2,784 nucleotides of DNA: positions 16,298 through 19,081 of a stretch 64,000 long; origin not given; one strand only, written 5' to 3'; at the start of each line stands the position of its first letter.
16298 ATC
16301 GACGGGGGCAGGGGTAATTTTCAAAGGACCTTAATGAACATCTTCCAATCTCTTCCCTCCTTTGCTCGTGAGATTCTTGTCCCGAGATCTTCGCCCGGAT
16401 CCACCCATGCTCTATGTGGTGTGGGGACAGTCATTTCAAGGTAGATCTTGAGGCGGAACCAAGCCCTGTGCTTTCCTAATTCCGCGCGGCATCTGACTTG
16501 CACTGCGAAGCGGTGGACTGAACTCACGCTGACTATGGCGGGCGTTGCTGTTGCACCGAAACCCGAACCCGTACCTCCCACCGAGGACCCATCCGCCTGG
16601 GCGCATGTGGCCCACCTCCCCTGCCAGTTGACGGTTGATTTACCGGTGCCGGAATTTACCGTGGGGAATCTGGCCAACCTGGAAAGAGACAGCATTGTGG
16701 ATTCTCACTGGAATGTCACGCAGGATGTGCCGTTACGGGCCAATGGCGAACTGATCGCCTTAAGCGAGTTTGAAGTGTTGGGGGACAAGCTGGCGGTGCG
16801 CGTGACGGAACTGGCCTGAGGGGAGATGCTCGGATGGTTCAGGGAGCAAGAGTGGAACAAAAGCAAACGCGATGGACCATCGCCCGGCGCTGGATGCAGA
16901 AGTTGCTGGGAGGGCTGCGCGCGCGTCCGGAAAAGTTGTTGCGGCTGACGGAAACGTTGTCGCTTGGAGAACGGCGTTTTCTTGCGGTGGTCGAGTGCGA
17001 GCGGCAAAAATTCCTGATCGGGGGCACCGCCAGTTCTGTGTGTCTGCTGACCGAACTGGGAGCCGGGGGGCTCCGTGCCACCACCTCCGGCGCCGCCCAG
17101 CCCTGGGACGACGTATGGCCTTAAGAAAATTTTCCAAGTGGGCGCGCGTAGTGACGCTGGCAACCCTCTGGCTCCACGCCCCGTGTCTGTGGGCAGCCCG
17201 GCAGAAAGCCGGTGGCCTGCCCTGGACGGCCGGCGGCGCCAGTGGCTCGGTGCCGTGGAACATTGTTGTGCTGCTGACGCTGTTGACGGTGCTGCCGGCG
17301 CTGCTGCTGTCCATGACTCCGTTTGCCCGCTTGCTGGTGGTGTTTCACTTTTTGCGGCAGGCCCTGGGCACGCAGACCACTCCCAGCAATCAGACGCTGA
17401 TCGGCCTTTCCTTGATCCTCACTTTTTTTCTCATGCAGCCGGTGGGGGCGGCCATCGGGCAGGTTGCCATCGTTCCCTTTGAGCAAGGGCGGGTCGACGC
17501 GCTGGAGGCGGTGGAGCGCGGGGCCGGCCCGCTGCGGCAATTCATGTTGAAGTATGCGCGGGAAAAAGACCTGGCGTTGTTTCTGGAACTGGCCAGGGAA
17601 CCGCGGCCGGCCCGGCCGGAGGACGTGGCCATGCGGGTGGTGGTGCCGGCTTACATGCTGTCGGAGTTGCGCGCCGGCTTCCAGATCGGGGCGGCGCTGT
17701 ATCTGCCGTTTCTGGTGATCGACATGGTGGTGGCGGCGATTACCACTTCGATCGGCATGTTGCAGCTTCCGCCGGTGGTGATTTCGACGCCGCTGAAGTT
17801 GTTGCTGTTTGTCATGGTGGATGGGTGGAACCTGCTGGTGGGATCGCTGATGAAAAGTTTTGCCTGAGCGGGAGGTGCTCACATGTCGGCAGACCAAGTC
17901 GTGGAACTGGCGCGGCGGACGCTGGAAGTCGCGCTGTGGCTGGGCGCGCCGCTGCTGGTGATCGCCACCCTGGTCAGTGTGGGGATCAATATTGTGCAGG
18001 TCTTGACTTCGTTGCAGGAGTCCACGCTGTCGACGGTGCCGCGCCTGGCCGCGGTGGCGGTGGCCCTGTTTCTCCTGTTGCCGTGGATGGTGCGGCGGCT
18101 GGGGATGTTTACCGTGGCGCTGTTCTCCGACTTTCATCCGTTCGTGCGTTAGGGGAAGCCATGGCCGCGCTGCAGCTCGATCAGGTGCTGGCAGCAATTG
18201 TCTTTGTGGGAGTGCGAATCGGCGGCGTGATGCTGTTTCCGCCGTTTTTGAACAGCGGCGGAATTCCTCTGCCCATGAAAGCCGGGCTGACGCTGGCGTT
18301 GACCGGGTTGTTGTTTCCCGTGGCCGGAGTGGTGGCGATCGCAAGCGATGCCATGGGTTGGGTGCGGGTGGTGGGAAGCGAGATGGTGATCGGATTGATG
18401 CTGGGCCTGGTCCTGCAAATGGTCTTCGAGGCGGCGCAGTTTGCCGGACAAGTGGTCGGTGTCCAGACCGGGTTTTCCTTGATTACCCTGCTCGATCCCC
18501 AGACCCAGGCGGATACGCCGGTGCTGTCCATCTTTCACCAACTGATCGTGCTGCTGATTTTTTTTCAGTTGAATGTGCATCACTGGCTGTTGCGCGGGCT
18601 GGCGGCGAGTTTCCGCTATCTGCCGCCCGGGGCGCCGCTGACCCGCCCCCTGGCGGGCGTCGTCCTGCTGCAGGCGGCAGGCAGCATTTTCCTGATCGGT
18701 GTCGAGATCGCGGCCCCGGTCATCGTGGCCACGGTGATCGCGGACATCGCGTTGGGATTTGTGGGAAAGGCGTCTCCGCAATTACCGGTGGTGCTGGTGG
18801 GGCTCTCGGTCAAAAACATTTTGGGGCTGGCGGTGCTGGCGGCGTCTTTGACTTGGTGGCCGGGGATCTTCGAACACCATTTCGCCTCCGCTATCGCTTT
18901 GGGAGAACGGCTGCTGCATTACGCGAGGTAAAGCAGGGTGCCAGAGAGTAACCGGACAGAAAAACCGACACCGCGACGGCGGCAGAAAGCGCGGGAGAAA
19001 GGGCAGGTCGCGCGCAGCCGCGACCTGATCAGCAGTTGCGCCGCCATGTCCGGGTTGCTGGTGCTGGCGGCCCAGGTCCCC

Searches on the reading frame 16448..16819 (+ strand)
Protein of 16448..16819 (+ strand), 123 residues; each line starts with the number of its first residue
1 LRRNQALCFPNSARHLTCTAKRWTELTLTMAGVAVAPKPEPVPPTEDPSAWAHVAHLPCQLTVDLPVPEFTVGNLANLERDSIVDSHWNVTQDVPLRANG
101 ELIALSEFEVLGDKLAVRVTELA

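Call 38: search_protein_families(library=pfam, proteins=[window:16448-16819:+], max_evalue=0.001)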
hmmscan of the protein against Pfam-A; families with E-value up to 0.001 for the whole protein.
window:16448-16819:+ (123 aa): 1 family
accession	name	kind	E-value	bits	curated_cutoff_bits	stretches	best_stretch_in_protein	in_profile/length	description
PF01052.25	FliMN_C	-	9.1e-11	42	23.8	1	54-122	3-71/73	Type III flagellar switch regulator (C-ring) FliN C-term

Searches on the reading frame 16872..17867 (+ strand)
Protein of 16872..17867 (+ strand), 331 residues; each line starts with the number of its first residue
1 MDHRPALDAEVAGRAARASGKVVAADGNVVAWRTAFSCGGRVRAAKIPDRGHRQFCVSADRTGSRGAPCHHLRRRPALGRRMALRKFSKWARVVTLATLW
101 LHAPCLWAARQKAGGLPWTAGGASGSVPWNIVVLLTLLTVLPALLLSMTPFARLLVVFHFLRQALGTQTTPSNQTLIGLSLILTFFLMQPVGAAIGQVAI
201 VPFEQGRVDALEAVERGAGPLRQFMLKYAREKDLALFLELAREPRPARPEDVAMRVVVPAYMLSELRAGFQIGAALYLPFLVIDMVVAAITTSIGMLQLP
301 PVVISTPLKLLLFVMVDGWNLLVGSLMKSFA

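Call 38: search_protein_families(library=pfam, proteins=[window:16872-17867:+], max_evalue=0.001)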
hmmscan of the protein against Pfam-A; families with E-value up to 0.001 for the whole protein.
window:16872-17867:+ (331 aa): 1 family
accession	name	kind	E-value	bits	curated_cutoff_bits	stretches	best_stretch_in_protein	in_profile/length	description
PF00813.25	FliP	-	2.6e-71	240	26.9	1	134-326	1-191/191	FliP family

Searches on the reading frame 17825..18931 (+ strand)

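Call 38: search_protein_families(library=pfam, proteins=[window:17825-18931:+], max_evalue=0.001)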
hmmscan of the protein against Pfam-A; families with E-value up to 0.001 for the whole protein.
window:17825-18931:+ (368 aa): 1 family
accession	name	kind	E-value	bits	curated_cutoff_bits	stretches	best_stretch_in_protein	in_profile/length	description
PF01311.25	Bac_export_1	-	4.6e-56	190.4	27.8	1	123-354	2-228/230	Bacterial export proteins, family 1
